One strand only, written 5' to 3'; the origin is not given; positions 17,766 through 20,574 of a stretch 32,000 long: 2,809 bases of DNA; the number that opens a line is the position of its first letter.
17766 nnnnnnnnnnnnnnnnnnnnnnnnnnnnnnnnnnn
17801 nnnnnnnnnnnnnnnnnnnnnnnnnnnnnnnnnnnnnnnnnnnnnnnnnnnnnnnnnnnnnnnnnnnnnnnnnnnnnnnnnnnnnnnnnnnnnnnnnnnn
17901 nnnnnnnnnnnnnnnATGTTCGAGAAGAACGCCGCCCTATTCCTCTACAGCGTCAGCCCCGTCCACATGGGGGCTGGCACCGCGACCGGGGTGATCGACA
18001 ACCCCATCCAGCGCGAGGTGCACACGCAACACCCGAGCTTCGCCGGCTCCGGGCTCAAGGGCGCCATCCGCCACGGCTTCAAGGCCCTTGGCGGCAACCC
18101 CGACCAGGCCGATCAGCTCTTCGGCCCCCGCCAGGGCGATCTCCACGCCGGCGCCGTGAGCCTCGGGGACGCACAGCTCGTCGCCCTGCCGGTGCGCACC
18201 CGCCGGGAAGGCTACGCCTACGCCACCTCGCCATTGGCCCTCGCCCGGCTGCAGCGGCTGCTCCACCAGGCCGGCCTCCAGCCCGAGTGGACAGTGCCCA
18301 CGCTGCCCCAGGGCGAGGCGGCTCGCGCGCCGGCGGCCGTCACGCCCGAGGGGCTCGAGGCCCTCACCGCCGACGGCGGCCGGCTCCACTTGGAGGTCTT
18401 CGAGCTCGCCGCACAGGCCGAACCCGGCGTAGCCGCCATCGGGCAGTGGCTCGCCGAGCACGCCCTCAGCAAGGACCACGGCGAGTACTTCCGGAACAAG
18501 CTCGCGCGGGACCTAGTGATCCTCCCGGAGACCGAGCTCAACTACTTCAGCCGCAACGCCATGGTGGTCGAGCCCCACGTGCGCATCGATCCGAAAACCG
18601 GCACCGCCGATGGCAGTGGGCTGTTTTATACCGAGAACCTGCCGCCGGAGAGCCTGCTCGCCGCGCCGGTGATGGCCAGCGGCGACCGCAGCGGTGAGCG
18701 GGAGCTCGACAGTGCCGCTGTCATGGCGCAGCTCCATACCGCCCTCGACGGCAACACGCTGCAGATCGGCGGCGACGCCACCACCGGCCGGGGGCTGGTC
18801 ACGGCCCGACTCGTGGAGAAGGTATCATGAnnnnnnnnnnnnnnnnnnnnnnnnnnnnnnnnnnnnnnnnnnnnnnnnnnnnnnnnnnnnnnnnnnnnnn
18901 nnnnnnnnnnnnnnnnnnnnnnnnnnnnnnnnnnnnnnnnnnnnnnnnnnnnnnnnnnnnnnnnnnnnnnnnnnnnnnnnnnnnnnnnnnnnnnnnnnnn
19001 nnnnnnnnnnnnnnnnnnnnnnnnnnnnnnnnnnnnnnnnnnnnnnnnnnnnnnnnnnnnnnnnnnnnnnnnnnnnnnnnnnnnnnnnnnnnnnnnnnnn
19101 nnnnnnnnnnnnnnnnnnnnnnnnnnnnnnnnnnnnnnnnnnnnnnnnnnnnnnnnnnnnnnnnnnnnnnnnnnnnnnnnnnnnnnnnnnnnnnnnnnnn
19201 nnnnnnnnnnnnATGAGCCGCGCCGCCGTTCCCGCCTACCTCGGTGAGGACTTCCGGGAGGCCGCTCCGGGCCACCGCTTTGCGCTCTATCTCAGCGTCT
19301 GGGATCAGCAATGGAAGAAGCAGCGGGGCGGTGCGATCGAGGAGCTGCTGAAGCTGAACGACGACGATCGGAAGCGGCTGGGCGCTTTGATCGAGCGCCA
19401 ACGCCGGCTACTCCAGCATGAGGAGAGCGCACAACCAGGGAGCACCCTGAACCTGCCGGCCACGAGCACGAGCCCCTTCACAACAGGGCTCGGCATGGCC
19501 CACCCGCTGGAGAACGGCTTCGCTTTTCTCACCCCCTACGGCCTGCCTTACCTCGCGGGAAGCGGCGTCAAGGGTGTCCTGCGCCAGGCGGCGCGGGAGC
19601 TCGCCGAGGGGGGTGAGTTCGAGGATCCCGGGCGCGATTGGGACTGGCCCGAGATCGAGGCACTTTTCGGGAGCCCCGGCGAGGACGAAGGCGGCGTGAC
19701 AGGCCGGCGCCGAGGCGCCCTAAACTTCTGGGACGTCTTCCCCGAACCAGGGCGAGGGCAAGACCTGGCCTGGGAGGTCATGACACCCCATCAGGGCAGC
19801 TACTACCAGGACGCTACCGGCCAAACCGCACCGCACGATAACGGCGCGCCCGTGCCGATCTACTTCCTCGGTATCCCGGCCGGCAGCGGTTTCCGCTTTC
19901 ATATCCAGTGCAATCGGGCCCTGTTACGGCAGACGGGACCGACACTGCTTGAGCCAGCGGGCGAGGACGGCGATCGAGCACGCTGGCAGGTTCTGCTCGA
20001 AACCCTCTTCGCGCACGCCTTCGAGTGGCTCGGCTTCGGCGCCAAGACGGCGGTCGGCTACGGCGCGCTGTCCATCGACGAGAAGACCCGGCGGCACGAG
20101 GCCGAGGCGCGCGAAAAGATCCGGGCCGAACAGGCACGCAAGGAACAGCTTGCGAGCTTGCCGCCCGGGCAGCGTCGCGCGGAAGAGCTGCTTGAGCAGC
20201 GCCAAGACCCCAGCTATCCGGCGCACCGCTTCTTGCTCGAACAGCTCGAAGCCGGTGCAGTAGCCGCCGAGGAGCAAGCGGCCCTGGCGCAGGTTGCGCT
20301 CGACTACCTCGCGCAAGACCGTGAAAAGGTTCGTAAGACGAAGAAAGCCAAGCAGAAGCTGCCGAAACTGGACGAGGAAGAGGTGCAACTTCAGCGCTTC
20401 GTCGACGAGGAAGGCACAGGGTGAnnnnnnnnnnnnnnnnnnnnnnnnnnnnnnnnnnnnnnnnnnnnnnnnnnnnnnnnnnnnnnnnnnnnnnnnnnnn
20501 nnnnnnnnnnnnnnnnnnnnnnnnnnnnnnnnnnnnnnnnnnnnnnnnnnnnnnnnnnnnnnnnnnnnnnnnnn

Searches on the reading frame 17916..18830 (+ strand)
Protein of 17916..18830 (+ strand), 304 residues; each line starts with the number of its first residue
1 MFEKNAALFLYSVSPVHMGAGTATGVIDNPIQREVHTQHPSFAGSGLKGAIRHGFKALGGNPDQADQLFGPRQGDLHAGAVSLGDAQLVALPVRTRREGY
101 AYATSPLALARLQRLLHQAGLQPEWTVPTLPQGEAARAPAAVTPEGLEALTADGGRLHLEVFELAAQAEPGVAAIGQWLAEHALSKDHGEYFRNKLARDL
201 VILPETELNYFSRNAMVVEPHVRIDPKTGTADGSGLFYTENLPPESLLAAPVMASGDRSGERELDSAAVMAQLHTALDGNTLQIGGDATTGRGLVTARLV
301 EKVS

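Call 5: search_protein_families(library=ncbifam, proteins=[window:17916-18830:+], max_evalue=0.1)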
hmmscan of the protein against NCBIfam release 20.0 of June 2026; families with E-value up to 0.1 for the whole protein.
window:17916-18830:+ (304 aa): 3 families
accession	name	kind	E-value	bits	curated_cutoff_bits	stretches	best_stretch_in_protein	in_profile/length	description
TIGR02580.1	cas_RAMP_Cmr4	equivalog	6.8e-53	180.3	87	1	7-295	2-282/283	type III-B CRISPR module RAMP protein Cmr4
TIGR02582.1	cas7_TM1809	equivalog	0.0027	17.7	90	1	20-53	20-56/203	type III-A CRISPR-associated RAMP protein Csm3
TIGR02581.1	cas_cyan_RAMP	equivalog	0.05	13.3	108.05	0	222-295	139-208/216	type III CRISPR-associated RAMP protein Csx7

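Call 6: search_protein_families(library=padloc, proteins=[window:17916-18830:+], max_evalue=0.1)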
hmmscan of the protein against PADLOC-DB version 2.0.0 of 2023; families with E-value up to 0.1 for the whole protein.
window:17916-18830:+ (304 aa): 20 families
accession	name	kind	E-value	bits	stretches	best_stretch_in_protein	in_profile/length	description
PDLC00981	Cmr4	-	1.8e-53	180.3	1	7-295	2-282/283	CRISPR type III-B/RAMP module RAMP protein Cmr4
PDLC00982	Cmr4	-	3e-53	179.4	1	7-295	2-280/281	Cmr4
PDLC01295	Cmr4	-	5.6e-49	165.7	1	7-295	2-255/256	"CAS-III-B,CAS-III-C; effector_G7"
PDLC01441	Cmr4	-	2.1e-47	160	1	6-299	3-243/245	"CAS-III-B,CAS-III-C; effector_G7"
PDLC01016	Csm3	-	7e-20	70.2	1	10-295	3-188/189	Csm3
PDLC01339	Csm3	-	2.2e-12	46.3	1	13-129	2-119/163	"CAS-III-A,CAS-III-D; effector_G7"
PDLC01015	Csm3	-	3.1e-11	42.7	1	13-200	2-160/178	Csm3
PDLC01613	Csm3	-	3.4e-11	42.4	1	10-295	2-176/177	"CAS-III-A,CAS-III-D; effector_G7"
PDLC02111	Cas7_IIId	-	1.1e-07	29.1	1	13-87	19-90/417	-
PDLC02107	Cas7_IIId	-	5.8e-07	26.8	1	6-88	8-83/426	-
PDLC02115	Cas7_IIId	-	3.7e-06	24.4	2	221-296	103-173/486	-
PDLC01535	Cmr6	-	3.2e-05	22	1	26-75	31-83/185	"CAS-III-B,CAS-III-C; effector_G7"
PDLC01442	Csm3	-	4.7e-05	21.3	1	13-57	17-62/208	"CAS-III-A,CAS-III-D; effector_G7"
PDLC01296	Csm3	-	0.00017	19.7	0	11-53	11-51/192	"CAS-III-A,CAS-III-D; effector_G7"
PDLC00988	Cmr6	-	0.00033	18.6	1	26-60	31-65/252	Cmr6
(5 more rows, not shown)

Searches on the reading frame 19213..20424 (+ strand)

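Call 5: search_protein_families(library=ncbifam, proteins=[window:19213-20424:+], max_evalue=0.1)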
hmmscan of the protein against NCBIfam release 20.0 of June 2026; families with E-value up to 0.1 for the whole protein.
window:19213-20424:+ (403 aa): 2 families
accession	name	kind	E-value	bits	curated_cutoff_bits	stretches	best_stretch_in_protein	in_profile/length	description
TIGR01898.1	cas_TM1791_cmr6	equivalog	1.1e-27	97.5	51.1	1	86-286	6-194/195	type III-B CRISPR module RAMP protein Cmr6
TIGR02580.1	cas_RAMP_Cmr4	equivalog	0.043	13.6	87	0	110-164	34-80/283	type III-B CRISPR module RAMP protein Cmr4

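Call 6: search_protein_families(library=padloc, proteins=[window:19213-20424:+], max_evalue=0.1)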
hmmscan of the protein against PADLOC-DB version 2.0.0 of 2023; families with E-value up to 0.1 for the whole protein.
window:19213-20424:+ (403 aa): 27 families (the best 25 are shown)
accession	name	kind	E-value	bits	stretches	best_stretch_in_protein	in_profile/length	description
PDLC00987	Cmr6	-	2.7e-29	100.7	1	59-286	14-212/213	Cmr6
PDLC01452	Cmr6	-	2.9e-28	97.6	1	57-288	45-226/228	"CAS-III-B,CAS-III-C; effector_G7"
PDLC00989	Cmr6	-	2.9e-28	97.4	1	77-288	74-261/264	Cmr6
PDLC01274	Cmr6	-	3.3e-28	97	1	74-286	22-187/188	"CAS-III-B,CAS-III-C; effector_G7"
PDLC01339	Csm3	-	1.4e-26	92.5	1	86-284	2-163/163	"CAS-III-A,CAS-III-D; effector_G7"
PDLC01015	Csm3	-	6.4e-17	61.2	1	85-284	1-178/178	Csm3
PDLC01016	Csm3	-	1.8e-13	49.3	1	84-286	4-188/189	Csm3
PDLC00988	Cmr6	-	1.7e-07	29.4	2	267-305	205-243/252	Cmr6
PDLC01535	Cmr6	-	2.1e-07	29.1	1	108-286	41-183/185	"CAS-III-B,CAS-III-C; effector_G7"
PDLC01613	Csm3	-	1.4e-06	27.3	1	91-286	10-176/177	"CAS-III-A,CAS-III-D; effector_G7"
PDLC02091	Cas5_IIId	-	4.2e-05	20.2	1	109-161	32-78/709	-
PDLC02089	Cas5_IIId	-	4.7e-05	20.2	1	108-159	33-77/679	-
PDLC01442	Csm3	-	9.3e-05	20.4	1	109-302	41-189/208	"CAS-III-A,CAS-III-D; effector_G7"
PDLC01441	Cmr4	-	0.00029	18.7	1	110-174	34-78/245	"CAS-III-B,CAS-III-C; effector_G7"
PDLC02113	Cas7_IIId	-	0.0011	16.5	1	83-158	8-77/207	-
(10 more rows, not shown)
